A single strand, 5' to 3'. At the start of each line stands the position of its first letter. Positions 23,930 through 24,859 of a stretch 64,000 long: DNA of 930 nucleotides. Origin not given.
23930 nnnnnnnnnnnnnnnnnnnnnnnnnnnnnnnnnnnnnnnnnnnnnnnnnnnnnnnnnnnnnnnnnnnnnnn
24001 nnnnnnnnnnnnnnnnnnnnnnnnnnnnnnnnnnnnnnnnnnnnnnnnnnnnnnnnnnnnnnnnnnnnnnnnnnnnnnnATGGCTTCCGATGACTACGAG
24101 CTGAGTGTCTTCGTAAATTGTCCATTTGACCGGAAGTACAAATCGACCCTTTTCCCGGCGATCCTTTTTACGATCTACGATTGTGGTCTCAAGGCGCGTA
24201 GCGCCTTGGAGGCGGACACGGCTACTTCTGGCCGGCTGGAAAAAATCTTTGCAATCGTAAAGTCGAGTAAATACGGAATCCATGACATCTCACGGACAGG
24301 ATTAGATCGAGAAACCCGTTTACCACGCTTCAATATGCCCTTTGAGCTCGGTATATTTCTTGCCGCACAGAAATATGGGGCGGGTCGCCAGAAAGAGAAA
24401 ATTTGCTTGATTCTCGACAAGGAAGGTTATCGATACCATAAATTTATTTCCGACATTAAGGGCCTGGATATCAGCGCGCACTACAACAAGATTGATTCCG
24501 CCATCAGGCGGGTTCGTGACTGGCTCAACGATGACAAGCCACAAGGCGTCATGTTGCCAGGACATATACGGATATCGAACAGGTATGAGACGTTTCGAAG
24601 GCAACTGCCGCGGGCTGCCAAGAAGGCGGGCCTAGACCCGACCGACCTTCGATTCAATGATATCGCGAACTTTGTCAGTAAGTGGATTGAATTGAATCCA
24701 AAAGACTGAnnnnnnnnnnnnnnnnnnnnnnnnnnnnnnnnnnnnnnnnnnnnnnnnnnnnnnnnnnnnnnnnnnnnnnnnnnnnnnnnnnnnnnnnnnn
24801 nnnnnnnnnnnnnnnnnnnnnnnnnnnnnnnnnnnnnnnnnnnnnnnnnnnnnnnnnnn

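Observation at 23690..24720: Low-GC two-gene cassette between leuB and asd: tiny basic protein plus TIR/NDT-like Rossmannoid effector, a candidate new minimal defence or toxin module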

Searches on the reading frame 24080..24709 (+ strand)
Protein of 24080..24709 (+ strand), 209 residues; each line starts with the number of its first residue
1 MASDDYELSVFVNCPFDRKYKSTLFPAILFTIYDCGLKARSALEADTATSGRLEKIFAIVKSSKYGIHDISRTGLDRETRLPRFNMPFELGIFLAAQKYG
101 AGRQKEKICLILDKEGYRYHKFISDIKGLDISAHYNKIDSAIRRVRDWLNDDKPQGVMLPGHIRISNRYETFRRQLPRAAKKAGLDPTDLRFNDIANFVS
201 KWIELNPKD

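Call 4: search_protein_families(library=pfam, proteins=[window:24080-24709:+], max_evalue=1)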
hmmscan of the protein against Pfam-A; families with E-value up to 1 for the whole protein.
window:24080-24709:+ (209 aa): 1 family
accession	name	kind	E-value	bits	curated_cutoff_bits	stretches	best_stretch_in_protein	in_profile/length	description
PF10137.14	CAP12-PCTIR_TIR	-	0.15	12.5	24.7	1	62-129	51-112/119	CAP12/Pycsar effector protein, TIR domain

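Call 5: search_protein_families(library=padloc, proteins=[window:24080-24709:+], max_evalue=1)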
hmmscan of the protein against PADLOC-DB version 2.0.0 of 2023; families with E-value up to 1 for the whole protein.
window:24080-24709:+ (209 aa): 1 family
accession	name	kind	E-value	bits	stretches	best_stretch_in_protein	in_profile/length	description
PDLC01776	Cas56g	-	0.069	9.8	1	136-175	51-90/497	-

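Call 6: search_protein_families(library=ncbifam, proteins=[window:24080-24709:+], max_evalue=1)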
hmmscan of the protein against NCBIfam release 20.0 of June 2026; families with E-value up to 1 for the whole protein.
window:24080-24709:+ (209 aa): 1 family
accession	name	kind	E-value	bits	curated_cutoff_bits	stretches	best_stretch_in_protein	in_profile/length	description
NF003756.0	PRK05349.1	equivalog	0.13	11.2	414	1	23-58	63-98/406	NADH:ubiquinone reductase (Na(+)-transporting) subunit B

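Call 7: find_homologous_proteins(query=window:24080-24709:+)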
Query window:24080-24709:+ (209 aa): 4137 proteins with E <= 0.001 among 4265 candidates; the best 120 are listed.
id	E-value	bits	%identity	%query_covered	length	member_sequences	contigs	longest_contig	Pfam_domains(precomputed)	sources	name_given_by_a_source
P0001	3.8e-128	443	93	100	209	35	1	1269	-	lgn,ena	-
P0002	1.2e-121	422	89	100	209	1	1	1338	-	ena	-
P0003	2.5e-91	323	66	100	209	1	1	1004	-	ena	-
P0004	5.8e-88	312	67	100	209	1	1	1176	-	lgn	-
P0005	5.9e-85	302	66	100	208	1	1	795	-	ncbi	-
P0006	1.0e-84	301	64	100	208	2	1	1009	-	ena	-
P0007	2.4e-84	300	63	100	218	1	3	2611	-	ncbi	ncbi:MAG: hypothetical protein V3T62_09795 [Alphaproteobacteria bacterium]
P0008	1.4e-83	297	64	100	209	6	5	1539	-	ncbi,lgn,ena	-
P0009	1.3e-82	294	63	100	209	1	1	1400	-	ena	-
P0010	1.4e-79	284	62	100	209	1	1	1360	-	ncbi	-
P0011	8.0e-79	282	60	100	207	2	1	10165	-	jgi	jgi:hypothetical protein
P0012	2.0e-78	281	62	100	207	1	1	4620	-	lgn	-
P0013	9.3e-77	275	60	100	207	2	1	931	-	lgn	-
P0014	1.4e-76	275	57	100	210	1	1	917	-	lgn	-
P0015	1.9e-76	274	60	100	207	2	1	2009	-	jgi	-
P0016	1.8e-75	271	59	100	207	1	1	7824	-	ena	-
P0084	6.7e-62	227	53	94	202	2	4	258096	-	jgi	jgi:hypothetical protein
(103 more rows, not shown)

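Call 8: search_solved_structures(query=window:24080-24709:+, max_evalue=10)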
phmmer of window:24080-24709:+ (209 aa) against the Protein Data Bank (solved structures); distinct sequences matched with E-value up to 10: 1.
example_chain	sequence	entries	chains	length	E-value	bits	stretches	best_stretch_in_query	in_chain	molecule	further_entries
6qp0_A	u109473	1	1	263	1.2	11.9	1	154-202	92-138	Putative chromatin binding protein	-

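Call 11: find_related_loci(query=A1, collection=genome_contigs, flank=6000)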
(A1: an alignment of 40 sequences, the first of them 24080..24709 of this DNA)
Query A1 (209 aa) in genome_contigs; peptide patterns used: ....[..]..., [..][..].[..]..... (x = any residue, [..] = any of these).
600 stretches matched a pattern (row limit reached: there are more); 587 encode a relative of the query (tblastn E <= 1e-3); the best 80 are kept; 80 distinct loci.
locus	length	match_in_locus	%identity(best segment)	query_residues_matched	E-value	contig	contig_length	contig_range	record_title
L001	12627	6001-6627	93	1-209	5e-133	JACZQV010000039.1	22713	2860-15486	MAG: Proteobacteria bacterium isolate B21D1T1 B21D1T1_NODE432, whole genome shotgun sequence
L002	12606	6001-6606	53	5-207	3e-68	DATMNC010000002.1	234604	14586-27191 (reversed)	MAG TPA_asm: Thermoanaerobaculia bacterium isolate SMAG_U12840 k141_721773, whole genome shotgun sequence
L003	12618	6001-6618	50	1-207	8e-68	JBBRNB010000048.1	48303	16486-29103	MAG: Thermoanaerobaculia bacterium isolate La1_metabat2.109 LA1C_B2.109_k141_2738627L_48303_cov_131.9402, whole genome s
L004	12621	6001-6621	51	1-207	2e-67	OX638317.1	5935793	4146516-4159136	MAG: uncultured Latescibacteria bacterium isolate cbbe8a84-e08a-4d06-a76e-2eb930d8ff24 genome assembly, chromosome: 1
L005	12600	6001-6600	52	6-207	2e-66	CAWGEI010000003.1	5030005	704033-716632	MAG: uncultured Acidobacteriota bacterium isolate MFD01916.bin.2.105 genome assembly, contig: contig_3365, whole genome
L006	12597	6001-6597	53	6-206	2e-66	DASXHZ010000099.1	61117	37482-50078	MAG TPA_asm: Thermoanaerobaculia bacterium isolate SMAG_U5208 k141_80120, whole genome shotgun sequence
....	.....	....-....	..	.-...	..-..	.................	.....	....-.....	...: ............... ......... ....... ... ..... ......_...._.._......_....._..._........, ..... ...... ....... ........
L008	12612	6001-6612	50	1-206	2e-65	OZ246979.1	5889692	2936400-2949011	MAG: Candidatus Poribacteria bacterium isolate b1f05427-043e-45ba-8b49-4d0e3d1ba290 genome assembly, chromosome: 1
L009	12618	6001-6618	50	1-208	2e-65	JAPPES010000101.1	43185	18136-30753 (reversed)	MAG: Candidatus Poribacteria bacterium isolate RHO1_bin_11 NODE_1788_length_43185_cov_20.456712, whole genome shotgun se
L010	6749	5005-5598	49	5-203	1e-64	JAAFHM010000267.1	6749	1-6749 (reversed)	MAG: Ignavibacteria bacterium isolate bin51.metabat.ball.004 WN_Ignavibacteria_1_scaffold_400, whole genome shotgun sequ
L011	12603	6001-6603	50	5-207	2e-64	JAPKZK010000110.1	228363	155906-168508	MAG: Candidatus Aminicenantes bacterium isolate LacPavin_0920_SED2_MAG_46_26 LacPavin_0920_SED2_scaffold_1075873, whole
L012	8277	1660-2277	49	1-207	6e-64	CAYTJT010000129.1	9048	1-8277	MAG TPA_asm: uncultured Rhodothermales bacterium isolate SRP063590_co1_118 genome assembly, contig: NODE_8218_length_904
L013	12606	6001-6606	52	1-204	5e-64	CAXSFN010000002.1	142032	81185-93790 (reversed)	MAG: uncultured Chthoniobacterales bacterium isolate private_X4_metawrap_bin.1 genome assembly, contig: private_X4_metaw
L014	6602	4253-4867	49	1-206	5e-64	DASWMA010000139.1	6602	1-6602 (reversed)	MAG TPA_asm: Longimicrobium sp. isolate SMAG_U3375 k141_130989, whole genome shotgun sequence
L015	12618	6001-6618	50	1-207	1e-63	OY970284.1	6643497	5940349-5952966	MAG: Thermoanaerobaculia bacterium isolate MFD05513.bin.1.42 genome assembly, chromosome: 1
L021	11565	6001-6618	50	1-208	3e-63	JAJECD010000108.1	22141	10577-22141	MAG: Candidatus Poribacteria bacterium isolate jk18x9bins.85 k141_312341, whole genome shotgun sequence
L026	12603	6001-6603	50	1-203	2e-62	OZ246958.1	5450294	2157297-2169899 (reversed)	MAG: Candidatus Poribacteria bacterium isolate eb1091dc-daf2-4aeb-812c-2eaa76c9e045 genome assembly, chromosome: 1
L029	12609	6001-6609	50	1-204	1e-62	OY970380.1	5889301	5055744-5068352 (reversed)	MAG: Thermoanaerobaculia bacterium isolate MFD05537.bin.c.2 genome assembly, chromosome: 1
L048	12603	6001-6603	50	1-203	3e-60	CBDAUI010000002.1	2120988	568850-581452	MAG: Candidatus Poribacteria bacterium isolate ebb03bee-5bc3-4167-9627-03da9fd662bd genome assembly, contig: contig_2, w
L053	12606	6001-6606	49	1-204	8e-60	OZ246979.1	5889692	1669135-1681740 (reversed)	MAG: Candidatus Poribacteria bacterium isolate b1f05427-043e-45ba-8b49-4d0e3d1ba290 genome assembly, chromosome: 1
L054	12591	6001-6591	49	6-204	6e-60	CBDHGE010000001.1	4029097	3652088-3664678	MAG: Candidatus Poribacteria bacterium isolate 9ac9c1da-626f-4e18-9c15-12d165d572a9 genome assembly, contig: contig_1, w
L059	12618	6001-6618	48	1-207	3e-59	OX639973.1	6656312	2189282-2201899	MAG: uncultured Poribacteria bacterium isolate a51c2dcd-0bc8-4832-ac43-f95c9d639ad7 genome assembly, chromosome: 1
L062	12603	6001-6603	48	1-203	8e-59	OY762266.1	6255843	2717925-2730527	MAG: Candidatus Poribacteria bacterium isolate f15cbddf-0c87-47e8-aab1-4ca568006f86 genome assembly, chromosome: 1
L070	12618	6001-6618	48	1-208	3e-58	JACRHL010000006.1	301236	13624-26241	MAG: Nitrospirae bacterium isolate NC_groundwater_1776_Pr3_B-0.1um_70_102 SR-2_scaffold_141_881155, whole genome shotgun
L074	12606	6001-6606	47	1-203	2e-57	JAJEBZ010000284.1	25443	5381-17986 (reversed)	MAG: Candidatus Poribacteria bacterium isolate jk18x9bins.65 k141_388249, whole genome shotgun sequence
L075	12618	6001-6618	46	1-206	8e-58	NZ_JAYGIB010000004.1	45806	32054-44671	Synechococcus sp. BA-132 BA5 NODE_10_length_45806_cov_25.859235, whole genome shotgun sequence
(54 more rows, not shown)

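Call 17: predict_structure(alignment_id=A1)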
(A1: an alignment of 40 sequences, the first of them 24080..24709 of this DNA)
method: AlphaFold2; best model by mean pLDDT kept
length: 209 residues; sequences in the alignment: 40
mean_pLDDT: 85.8   pTM: 0.86
mean pLDDT of the five models: 85.8, 74.9, 62.8, 62.8, 60.6
residues with pLDDT >= 90: 121; 70-90: 58; 50-70: 27; < 50: 3
segments of 3 or more residues with pLDDT < 50: 1-3
pLDDT, mean of each block of 10 residues (from residue 1): 73 89 93 95 69 86 92 79 70 91 92 79 64 90 94 74 97 97 94 95 93
secondary structure, 60 per line:
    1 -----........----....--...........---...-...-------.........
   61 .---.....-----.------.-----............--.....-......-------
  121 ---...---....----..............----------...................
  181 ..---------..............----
elements in order: E9-13 H18-21 H24-34 E38-40 H52-61 E65-69 H88-99 H102-106 E108-113 E130-133 H138-151 H162-182 H192-205

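Call 25: search_solved_structures(query=A1, max_evalue=10, show_alignments=2)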
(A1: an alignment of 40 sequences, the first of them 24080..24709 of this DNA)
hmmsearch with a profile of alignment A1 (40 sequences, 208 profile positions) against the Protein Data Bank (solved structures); distinct sequences matched with E-value up to 10: 1.
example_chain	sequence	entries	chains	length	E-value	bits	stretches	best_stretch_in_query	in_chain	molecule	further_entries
5i1u_A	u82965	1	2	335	0.2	14.4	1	121-203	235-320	Germacradien-4-ol synthase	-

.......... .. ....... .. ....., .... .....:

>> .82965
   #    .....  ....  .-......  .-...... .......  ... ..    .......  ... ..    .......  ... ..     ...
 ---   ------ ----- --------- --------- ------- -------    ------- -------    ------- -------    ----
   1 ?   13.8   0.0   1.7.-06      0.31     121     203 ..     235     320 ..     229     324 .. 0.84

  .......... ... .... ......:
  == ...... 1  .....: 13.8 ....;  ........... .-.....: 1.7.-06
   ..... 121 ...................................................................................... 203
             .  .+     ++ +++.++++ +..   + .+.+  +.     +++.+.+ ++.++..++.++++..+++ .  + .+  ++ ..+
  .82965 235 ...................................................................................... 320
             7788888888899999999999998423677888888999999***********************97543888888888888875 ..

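Call 32: fold_search(model_id=the predicted structure, library=pdb)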
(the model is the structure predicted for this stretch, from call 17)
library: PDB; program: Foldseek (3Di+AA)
matches with E <= 10: 1183; with E <= 0.001: 0
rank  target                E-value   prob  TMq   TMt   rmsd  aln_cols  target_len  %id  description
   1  8qlp_E                6.4e-03  1.00  0.49  0.27   6.0       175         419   13  CryoEM structure of the RNA/DNA bound SPARTA (BabAgo/TIR-APAZ) tetrameric complex (released 2024-01-31)
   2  3eyw_A                6.4e-03  0.95  0.34  0.24   6.5       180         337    9  Crystal structure of the C-terminal domain of E. coli KefC in complex with KefF (released 2009-06-30)
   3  7un8_C                7.2e-03  0.99  0.45  0.33  17.8       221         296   14  SfSTING with c-di-GMP single fiber (released 2022-07-27)
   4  8isy_B                7.6e-03  1.00  0.48  0.25   6.1       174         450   14  Cryo-EM structure of free-state Crt-SPARTA (released 2023-10-18)
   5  8oz6_A                9.0e-03  1.00  0.48  0.26   6.3       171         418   12  cryoEM structure of SPARTA complex ligand-free (released 2023-08-16)
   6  7xoz_A                9.0e-03  0.96  0.36  0.44  11.4       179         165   12  Crystal structure of RPPT-TIR (released 2023-11-08)
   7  9dvt_R                1.0e-02  0.94  0.40  0.36  17.6       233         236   14  Cryo-EM structure of RpaA bound to PkaiBC DNA and the CTD of the alpha subunit of RNAP from the cyanobacterium Synecho (released 2025-10-15)
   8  7crc_B                1.0e-02  0.94  0.35  0.09  12.1       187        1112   13  Cryo-EM structure of plant NLR RPP1 tetramer in complex with ATR1 (released 2020-12-16)
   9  8ifl_F                1.1e-02  1.00  0.48  0.26   6.2       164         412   12  Cryo-EM structure of tetrameric SPARTA gRNA-ssDNA target complex in state 1 (released 2024-01-17)
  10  3eyw_B                1.1e-02  0.94  0.37  0.25   6.0       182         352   11  Crystal structure of the C-terminal domain of E. coli KefC in complex with KefF (released 2009-06-30)
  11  4dad                  1.3e-02  0.99  0.40  0.57   5.8       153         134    8  Crystal structure of a Putative pilus assembly-related protein (BPSS2195) from Burkholderia pseudomallei K96243 at 2.50  (released 2012-01-25)
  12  7dfv_B                1.3e-02  0.93  0.35  0.17  12.2       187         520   13  Cryo-EM structure of plant NLR RPP1 tetramer core part (released 2020-12-16)
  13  8i87_C                1.4e-02  1.00  0.49  0.27   5.5       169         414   11  Cryo-EM structure of TIR-APAZ/Ago-gRNA-DNA complex (released 2023-07-19)
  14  8pqt_B                1.4e-02  0.99  0.41  0.55   5.8       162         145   14  Nucleoside 2'deoxyribosyltransferase from Chroococcidiopsis thermalis PCC 7203 WT bound to Bis-Tris (released 2024-02-21)
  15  8k34_A                1.4e-02  0.99  0.45  0.25   6.3       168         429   13  Cryo-EM structure of SPARTA gRNA binary complex (released 2024-01-17)
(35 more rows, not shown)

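Call 33: search_protein_families(library=pfam, alignment_id=A1, max_evalue=1)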
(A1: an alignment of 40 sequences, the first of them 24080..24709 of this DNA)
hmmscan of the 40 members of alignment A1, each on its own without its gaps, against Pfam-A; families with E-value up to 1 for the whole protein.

A. member 1, window:24080-24709:+ (209 aa): 1 family
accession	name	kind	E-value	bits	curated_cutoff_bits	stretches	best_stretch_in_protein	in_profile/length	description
PF10137.14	CAP12-PCTIR_TIR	-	0.15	12.5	24.7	1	62-129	51-112/119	CAP12/Pycsar effector protein, TIR domain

B. families by the number of members that match (of 40 scanned): 13 families
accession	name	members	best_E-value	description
PF10137.14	CAP12-PCTIR_TIR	29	0.00034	CAP12/Pycsar effector protein, TIR domain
PF00486.34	Trans_reg_C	2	0.15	Transcriptional regulatory protein, C terminal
PF23912.1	DUF7254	1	0.095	Domain of unknown function (DUF7254)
PF10934.14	Sheath_initiator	1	0.12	Contractile injection system sheath initiator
PF18181.6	SLATT_1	1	0.12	SMODS and SLOG-associating 2TM effector domain 1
PF04643.17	Motilin_assoc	1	0.15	Motilin/ghrelin-associated peptide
PF19654.4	DUF6157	1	0.15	Family of unknown function (DUF6157)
PF25291.1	CGLA_C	1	0.15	Lambda-carrageenase C-terminal domain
PF20440.3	GvpD_bR2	1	0.16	GvpD basic region 2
PF05596.16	Taeniidae_ag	1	0.17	Taeniidae antigen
PF17154.10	GAPES3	1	0.19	Gammaproteobacterial periplasmic sensor domain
PF11130.14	TraC_F_IV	1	0.28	TraC protein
PF12078.13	DUF3557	1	0.28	Domain of unknown function (DUF3557)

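Call 36: find_encoding_contigs(protein=P0011, flank=5000, max_places=3)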
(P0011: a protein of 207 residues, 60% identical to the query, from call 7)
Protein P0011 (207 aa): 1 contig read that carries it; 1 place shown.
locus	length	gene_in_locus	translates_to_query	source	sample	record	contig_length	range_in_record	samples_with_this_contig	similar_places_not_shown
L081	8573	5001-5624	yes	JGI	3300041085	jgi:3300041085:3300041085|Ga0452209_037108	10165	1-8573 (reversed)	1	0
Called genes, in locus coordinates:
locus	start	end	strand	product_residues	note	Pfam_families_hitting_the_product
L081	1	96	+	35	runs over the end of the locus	-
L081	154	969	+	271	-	PF09948:PpoB2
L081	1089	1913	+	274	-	PF02679:ComA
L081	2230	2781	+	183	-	-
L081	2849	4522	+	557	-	PF00672:HAMP, PF00015:MCPsignal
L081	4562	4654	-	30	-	-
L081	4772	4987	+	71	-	-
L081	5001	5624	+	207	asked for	-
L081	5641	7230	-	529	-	PF01019:G_glu_transpept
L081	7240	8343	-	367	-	PF08240:ADH_N, PF00107:ADH_zinc_N, PF13602:ADH_zinc_N_2 (faint)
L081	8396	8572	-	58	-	?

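Call 37: find_encoding_contigs(protein=P0016, flank=5000, max_places=3)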
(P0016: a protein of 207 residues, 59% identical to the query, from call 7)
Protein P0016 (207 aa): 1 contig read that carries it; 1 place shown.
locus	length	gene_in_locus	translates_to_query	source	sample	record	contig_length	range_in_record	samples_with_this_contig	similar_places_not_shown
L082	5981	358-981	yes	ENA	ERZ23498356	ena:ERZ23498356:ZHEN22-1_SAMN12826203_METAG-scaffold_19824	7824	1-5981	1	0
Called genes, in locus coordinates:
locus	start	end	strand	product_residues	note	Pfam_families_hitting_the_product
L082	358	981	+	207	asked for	-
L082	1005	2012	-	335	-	PF02729:OTCace_N, PF00185:OTCace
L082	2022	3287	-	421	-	PF00675:Peptidase_M16, PF05193:Peptidase_M16_C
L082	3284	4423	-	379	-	PF00291:PALP, PF24857:THR4_C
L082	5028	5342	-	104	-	-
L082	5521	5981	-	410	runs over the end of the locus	PF00202:Aminotran_3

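Call 38: find_encoding_contigs(protein=P0012, flank=5000, max_places=3)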
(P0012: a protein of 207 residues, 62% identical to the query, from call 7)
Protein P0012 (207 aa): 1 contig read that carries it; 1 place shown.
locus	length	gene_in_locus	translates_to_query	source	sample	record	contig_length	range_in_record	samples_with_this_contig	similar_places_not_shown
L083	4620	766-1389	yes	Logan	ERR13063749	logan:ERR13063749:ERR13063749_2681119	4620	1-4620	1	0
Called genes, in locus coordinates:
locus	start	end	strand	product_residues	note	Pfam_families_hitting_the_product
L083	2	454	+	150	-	?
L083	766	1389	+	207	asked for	-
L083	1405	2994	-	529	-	PF01019:G_glu_transpept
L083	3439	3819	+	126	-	PF20432:Xre-like-HTH, PF09722:Xre_MbcA_ParS_C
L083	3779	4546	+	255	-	PF08808:RES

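Call 46: search_protein_families(library=pfam, proteins=[L008:6655-7944:+, L026:6648-7919:+, L048:6654-8438:+, L021:6656-7885:+, L059:6657-6965:+, L062:6653-8599:+, L053:6655-6915:+, L054:6640-6963:+], max_evalue=0.1)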
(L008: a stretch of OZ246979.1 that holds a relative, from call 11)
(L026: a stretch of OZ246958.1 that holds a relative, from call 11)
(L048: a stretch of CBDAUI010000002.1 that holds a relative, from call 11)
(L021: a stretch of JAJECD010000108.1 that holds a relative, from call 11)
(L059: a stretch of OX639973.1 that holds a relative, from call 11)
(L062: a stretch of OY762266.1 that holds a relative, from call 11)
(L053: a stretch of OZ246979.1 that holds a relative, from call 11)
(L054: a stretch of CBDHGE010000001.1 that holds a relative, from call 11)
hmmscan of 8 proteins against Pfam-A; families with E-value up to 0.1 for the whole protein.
L008:6655-7944:+ (430 aa): 2 families
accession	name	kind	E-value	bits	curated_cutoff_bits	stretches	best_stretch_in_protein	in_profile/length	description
PF21654.3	DncV-like_NTFase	-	6.2e-07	30.7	24.9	1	93-178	1-87/90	Cyclic GMP-AMP synthase DncV-like, nucleotidyltransferase domain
PF18144.7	SMODS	-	0.04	14.6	26.5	0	56-147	10-103/164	Second Messenger Oligonucleotide or Dinucleotide Synthetase domain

L026:6648-7919:+ (424 aa): 4 families
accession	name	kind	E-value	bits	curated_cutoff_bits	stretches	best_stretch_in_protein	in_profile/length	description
PF21654.3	DncV-like_NTFase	-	2.9e-06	28.6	24.9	1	95-180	1-87/90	Cyclic GMP-AMP synthase DncV-like, nucleotidyltransferase domain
PF18144.7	SMODS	-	0.0006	20.5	26.5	1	58-188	10-135/164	Second Messenger Oligonucleotide or Dinucleotide Synthetase domain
PF13384.12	HTH_23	-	0.071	13.4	24.6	0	56-78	21-43/50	Homeodomain-like domain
PF25034.1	Spectrin_SYNE1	-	0.09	12.8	35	0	309-377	54-122/188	Nesprin-1, spectrin repeats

L048:6654-8438:+ (595 aa): 2 families
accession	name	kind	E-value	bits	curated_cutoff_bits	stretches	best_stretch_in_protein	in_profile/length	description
PF10279.14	Latarcin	-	0.0043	17.7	25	0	385-452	22-49/64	Latarcin precursor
PF13499.12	EF-hand_7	-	0.066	14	30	0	362-426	6-51/67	EF-hand domain pair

L021:6656-7885:+ (410 aa): 0 families

L059:6657-6965:+ (103 aa): 1 family
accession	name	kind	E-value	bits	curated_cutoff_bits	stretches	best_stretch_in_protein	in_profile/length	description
PF13455.12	MUG113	-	0.055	14.5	22.3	0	57-84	4-31/73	Meiotically up-regulated gene 113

L062:6653-8599:+ (649 aa): 39 families (the best 25 are shown)
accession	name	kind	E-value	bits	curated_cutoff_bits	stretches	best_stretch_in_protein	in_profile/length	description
PF00515.34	TPR_1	-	1.1e-127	411.7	27.8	14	317-350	1-34/34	Tetratricopeptide repeat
PF13414.12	TPR_11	-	6.4e-115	375.1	26.8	14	326-365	3-42/42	TPR repeat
PF07719.23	TPR_2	-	2.8e-97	311.4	27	13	317-350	1-34/34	Tetratricopeptide repeat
PF13431.12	TPR_17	-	3.2e-84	270.7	24.4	11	544-575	2-33/34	Tetratricopeptide repeat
PF13181.12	TPR_8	-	8.4e-83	266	25.7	12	317-350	1-34/34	Tetratricopeptide repeat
PF13432.12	TPR_16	-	4.7e-55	184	32.7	8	249-317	4-65/65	Tetratricopeptide repeat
PF13371.12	TPR_9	-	3.2e-50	168.5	35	8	292-356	4-68/73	Tetratricopeptide repeat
PF13424.12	TPR_12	-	5.9e-48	161.4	30.1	9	244-309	5-71/77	Tetratricopeptide repeat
PF14559.12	TPR_19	-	7.8e-35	119.5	25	5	263-320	5-62/68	Tetratricopeptide repeat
PF13428.12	TPR_14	-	7.2e-31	103.9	23.5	2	322-358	6-42/44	Tetratricopeptide repeat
PF13174.12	TPR_6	-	3.3e-26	90.5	26.3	2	523-553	2-32/33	Tetratricopeptide repeat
PF13374.12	TPR_10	-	7e-21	74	27.5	1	318-346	3-31/42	Tetratricopeptide repeat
PF25575.1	TPR_BSK1_C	-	7e-20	71.5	42.2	2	466-525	55-115/118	Serine/threonine-protein kinase BSK1-like, TPR repeats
PF23914.1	TPR_CcmH_CycH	-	1.3e-18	67.8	42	4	262-349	63-153/158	Cytochrome c-type biogenesis protein H TPR domain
PF01239.28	PPTA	-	1e-17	63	29.5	0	333-360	1-28/32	Protein prenyltransferase alpha subunit repeat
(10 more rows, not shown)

L053:6655-6915:+ (87 aa): 2 families
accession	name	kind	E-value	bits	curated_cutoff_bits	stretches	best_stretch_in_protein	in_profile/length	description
PF18431.6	RNAse_A_bac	-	0.033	15.4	27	1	19-77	35-93/113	Bacterial CdiA-CT RNAse A domain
PF10484.15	MRP-S23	-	0.042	14.5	22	1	8-67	38-102/128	Mitochondrial ribosomal protein S23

L054:6640-6963:+ (108 aa): 1 family
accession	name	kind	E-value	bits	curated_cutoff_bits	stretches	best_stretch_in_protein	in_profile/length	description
PF09954.14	DUF2188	-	4.1e-18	65.7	22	1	38-95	2-60/62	Uncharacterized protein conserved in bacteria (DUF2188)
